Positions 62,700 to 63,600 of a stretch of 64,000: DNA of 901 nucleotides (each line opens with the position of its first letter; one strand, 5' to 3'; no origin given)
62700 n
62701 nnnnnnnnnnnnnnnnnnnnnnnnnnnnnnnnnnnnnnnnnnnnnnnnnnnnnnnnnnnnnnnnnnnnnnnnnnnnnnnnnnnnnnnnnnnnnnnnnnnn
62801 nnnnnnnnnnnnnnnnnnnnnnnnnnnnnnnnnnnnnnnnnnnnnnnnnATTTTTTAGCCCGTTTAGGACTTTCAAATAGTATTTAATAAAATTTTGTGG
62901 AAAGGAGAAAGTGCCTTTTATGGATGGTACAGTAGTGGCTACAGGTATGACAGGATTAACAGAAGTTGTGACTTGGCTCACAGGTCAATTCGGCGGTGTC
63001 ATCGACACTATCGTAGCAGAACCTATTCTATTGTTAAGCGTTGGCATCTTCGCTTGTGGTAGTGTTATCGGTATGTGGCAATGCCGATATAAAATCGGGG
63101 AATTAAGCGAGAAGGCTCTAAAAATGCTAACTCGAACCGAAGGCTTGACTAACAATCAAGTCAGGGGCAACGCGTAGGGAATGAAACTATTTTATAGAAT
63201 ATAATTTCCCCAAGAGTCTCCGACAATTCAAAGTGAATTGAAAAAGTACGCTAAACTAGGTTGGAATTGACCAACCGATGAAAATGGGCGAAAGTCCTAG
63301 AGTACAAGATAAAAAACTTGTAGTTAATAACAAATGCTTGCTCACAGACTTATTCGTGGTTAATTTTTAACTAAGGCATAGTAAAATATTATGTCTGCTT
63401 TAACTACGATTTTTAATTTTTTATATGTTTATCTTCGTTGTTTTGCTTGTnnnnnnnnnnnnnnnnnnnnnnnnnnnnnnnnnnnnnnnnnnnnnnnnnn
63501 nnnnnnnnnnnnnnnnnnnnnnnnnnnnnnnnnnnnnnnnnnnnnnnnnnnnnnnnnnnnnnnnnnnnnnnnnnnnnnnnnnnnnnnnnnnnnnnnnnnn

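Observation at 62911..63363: A coat-like gene is interrupted by a 264-nt ORF-less intervening sequence with group I intron boundary signatures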

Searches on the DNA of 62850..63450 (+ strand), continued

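Call 31: search_with_rna_model(model_id=R1, sources=[L005, L013, L014, L015, L016, L017, L018, L019, L020], max_evalue=1, show_alignments=6)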
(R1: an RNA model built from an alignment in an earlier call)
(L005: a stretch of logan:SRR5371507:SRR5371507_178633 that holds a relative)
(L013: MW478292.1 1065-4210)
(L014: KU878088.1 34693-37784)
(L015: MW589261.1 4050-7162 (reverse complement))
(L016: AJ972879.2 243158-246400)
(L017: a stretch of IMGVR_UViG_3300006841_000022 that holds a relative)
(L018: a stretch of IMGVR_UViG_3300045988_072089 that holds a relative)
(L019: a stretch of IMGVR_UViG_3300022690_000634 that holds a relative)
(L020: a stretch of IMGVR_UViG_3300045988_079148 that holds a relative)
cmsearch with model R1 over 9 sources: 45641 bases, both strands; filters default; matches with E-value up to 1: 11.
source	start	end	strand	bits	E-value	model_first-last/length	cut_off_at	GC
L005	2392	2669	+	271.1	5.8e-81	1-284/284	no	0.36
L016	1469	1756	+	174.8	1.2e-51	1-284/284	no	0.39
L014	1307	1605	+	152.6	6.2e-45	1-284/284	no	0.38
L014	850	1152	+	149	8.3e-44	1-284/284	no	0.37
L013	1411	1654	+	127.2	3.4e-37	1-284/284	no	0.36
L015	1462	1668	+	119.6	7e-35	6-262/284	no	0.36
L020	2777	3097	-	70.6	5.7e-20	1-284/284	no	0.3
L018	1257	1577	+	70.4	6.2e-20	1-284/284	no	0.3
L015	2517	2664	+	69.9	9.2e-20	1-284/284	no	0.29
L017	1630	1691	-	17.9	0.00059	181-240/284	no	0.35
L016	905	928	-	7.4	0.91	122-145/284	no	0.17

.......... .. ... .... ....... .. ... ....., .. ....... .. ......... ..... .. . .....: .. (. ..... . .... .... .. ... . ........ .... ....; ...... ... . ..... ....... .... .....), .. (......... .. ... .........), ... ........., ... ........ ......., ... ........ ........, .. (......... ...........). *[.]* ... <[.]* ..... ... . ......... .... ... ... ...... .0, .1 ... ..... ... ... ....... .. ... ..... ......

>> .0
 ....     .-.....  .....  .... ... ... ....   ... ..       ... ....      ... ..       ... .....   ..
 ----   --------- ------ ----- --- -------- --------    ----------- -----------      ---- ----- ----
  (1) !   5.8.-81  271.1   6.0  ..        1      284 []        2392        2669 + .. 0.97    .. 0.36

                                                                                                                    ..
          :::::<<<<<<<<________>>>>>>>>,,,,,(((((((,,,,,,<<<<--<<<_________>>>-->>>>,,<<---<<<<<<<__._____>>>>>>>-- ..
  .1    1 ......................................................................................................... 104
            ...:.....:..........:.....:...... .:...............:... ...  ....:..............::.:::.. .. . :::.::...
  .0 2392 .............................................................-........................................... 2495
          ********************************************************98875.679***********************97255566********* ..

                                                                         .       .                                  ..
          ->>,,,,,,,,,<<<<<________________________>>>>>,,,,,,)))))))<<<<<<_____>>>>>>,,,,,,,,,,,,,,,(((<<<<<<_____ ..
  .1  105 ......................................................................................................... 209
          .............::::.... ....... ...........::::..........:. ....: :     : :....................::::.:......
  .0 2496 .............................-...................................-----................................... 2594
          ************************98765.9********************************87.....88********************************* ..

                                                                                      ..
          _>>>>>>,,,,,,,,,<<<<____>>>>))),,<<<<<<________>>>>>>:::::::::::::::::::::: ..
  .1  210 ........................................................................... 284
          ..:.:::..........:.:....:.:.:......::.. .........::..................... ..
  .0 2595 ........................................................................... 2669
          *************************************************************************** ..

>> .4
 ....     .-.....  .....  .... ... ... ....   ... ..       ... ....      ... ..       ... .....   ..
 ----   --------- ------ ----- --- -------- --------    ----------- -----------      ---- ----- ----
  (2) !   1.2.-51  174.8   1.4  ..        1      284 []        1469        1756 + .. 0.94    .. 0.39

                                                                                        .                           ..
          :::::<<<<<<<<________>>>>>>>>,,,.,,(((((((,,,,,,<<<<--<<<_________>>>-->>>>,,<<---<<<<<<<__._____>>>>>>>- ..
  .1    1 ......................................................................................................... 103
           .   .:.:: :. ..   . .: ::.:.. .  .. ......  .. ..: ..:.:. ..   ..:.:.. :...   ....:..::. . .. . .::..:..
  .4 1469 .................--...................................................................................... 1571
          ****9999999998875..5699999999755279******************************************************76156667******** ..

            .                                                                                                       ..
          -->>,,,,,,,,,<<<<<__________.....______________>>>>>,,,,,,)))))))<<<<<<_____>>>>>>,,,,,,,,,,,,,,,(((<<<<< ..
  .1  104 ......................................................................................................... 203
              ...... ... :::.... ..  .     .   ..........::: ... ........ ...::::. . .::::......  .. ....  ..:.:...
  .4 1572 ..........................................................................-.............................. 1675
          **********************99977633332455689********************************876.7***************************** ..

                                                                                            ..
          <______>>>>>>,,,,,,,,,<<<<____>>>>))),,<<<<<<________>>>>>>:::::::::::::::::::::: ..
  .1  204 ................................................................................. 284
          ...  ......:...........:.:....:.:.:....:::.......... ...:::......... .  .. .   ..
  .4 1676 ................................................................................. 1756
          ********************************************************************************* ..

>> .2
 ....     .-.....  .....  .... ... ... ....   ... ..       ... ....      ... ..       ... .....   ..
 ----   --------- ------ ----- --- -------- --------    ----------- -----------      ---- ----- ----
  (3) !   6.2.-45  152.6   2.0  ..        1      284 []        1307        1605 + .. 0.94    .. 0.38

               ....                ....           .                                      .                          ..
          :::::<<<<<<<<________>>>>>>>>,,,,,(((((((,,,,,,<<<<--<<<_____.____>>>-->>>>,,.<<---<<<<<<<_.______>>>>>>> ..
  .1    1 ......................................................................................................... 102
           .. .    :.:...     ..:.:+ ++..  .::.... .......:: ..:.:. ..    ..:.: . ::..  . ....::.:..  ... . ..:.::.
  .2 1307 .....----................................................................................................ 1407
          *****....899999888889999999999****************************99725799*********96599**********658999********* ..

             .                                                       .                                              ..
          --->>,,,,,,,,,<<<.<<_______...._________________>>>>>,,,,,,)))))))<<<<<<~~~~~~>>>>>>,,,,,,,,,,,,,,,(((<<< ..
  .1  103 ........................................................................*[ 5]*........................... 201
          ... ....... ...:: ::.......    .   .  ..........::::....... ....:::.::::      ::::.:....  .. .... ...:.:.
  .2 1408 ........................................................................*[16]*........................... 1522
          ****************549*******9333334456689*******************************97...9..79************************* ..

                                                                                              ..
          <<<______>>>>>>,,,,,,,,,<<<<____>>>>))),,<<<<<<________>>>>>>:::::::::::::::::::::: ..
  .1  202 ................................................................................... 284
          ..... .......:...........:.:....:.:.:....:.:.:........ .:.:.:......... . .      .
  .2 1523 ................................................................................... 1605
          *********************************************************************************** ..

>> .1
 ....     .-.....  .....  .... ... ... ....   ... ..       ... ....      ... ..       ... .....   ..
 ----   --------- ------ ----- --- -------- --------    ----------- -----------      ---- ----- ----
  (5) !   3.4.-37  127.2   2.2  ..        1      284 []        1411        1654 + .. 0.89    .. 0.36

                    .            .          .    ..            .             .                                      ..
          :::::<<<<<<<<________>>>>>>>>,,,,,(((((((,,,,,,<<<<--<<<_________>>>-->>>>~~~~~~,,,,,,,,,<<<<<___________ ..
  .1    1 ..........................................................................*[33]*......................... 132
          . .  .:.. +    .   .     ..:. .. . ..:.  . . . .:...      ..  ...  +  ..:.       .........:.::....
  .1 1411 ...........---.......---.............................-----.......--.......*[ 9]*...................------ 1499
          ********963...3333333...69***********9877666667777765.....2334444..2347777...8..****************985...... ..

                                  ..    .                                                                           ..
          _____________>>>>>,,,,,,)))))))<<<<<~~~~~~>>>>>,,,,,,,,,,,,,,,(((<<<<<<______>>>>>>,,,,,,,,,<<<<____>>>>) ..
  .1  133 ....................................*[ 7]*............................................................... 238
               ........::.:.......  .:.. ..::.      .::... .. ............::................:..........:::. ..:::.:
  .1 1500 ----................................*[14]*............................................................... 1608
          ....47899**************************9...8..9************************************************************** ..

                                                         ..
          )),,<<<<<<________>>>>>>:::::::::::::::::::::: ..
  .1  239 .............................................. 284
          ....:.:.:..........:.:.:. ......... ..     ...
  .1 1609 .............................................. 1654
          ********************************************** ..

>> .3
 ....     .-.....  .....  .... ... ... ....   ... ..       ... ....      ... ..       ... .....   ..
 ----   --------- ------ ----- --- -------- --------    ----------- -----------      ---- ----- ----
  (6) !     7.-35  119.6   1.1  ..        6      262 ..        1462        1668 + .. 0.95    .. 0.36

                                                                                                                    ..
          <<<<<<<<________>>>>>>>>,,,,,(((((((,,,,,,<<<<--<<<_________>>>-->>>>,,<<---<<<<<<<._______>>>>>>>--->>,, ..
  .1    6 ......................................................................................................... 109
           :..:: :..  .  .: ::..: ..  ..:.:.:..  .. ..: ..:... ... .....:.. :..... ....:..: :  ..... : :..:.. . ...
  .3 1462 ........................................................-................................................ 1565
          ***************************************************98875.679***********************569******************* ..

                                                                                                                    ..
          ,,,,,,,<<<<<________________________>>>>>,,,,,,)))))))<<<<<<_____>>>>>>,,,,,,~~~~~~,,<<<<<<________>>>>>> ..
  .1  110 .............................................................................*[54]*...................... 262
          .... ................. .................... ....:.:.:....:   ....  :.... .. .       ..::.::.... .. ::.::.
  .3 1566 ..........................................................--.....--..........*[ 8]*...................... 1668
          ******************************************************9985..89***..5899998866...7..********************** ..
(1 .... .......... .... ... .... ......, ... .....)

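Call 36: search_with_rna_model(model_id=R1, sources=[window, L005, L013, L014, L015, L016, L018, L021, L022, L023, L024, L025, L026, L027, L028, L029, L030, L031, L032, L033, L034, L035, L036, L037, L038, L039, L040, L041, L042, L043, L044, L045, L046, L047, L048, L049, L050], max_evalue=0.001, make_alignment=true)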
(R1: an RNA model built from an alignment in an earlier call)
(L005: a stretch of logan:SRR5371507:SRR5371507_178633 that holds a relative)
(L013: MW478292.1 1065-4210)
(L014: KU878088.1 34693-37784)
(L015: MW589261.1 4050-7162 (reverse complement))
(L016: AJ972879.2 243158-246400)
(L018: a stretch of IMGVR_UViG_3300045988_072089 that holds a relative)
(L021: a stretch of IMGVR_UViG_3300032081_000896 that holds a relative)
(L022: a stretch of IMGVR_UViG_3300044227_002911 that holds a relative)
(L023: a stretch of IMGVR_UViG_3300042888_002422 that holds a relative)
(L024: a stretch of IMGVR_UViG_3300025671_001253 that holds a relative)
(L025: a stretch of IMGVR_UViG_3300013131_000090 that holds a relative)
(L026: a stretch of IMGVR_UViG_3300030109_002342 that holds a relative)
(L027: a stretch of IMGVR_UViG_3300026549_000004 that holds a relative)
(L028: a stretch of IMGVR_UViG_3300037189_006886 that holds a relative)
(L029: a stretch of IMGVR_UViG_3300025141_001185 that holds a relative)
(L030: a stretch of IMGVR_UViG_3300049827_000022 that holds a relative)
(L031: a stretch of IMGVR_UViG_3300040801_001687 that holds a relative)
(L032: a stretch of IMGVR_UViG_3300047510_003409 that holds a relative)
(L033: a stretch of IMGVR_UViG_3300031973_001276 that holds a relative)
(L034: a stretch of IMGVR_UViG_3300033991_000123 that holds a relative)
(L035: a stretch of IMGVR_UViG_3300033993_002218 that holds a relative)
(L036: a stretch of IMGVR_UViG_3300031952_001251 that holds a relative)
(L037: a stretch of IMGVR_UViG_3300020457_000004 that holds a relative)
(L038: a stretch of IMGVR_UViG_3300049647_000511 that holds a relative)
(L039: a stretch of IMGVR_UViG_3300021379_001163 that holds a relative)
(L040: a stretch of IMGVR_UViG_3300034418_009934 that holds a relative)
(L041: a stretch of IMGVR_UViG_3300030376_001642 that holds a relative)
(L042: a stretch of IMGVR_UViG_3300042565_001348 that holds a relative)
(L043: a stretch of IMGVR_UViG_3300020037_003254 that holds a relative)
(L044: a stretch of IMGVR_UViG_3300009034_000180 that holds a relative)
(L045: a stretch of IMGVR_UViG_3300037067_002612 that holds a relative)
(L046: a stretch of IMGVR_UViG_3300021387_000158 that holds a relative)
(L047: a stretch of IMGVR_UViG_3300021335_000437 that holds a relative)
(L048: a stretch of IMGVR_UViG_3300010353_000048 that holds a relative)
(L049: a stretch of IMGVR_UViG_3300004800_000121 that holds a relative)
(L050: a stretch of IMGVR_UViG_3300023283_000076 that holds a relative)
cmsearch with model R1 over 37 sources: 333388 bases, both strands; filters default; matches with E-value up to 0.001: 15.
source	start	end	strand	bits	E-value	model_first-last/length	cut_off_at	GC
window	63061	63344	+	374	2.2e-111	1-284/284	no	0.39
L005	2392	2669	+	271.1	4.2e-80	1-284/284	no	0.36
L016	1469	1756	+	174.8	8.6e-51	1-284/284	no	0.39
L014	1307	1605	+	152.6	4.6e-44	1-284/284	no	0.38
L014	850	1152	+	149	6e-43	1-284/284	no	0.37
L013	1411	1654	+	127.2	2.5e-36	1-284/284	no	0.36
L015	1462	1668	+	119.6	5.1e-34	6-262/284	no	0.36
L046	821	1050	-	97.9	2e-27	1-284/284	no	0.42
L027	723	995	+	82.6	9.4e-23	1-284/284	no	0.42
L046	45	317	-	82.1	1.3e-22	1-284/284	no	0.42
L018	1257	1577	+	70.4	4.5e-19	1-284/284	no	0.3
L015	2517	2664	+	69.9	6.7e-19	1-284/284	no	0.29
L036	866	1120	-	52.1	1.8e-13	1-284/284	no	0.34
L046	357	641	-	46.2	1.1e-11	1-284/284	no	0.44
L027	398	681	+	39.9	9e-10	1-284/284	no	0.45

Alignment A4: 15 matches aligned to the model, 458 columns, each read 5' to 3' on its own strand. Consensus structure (alignment columns), stored with it:
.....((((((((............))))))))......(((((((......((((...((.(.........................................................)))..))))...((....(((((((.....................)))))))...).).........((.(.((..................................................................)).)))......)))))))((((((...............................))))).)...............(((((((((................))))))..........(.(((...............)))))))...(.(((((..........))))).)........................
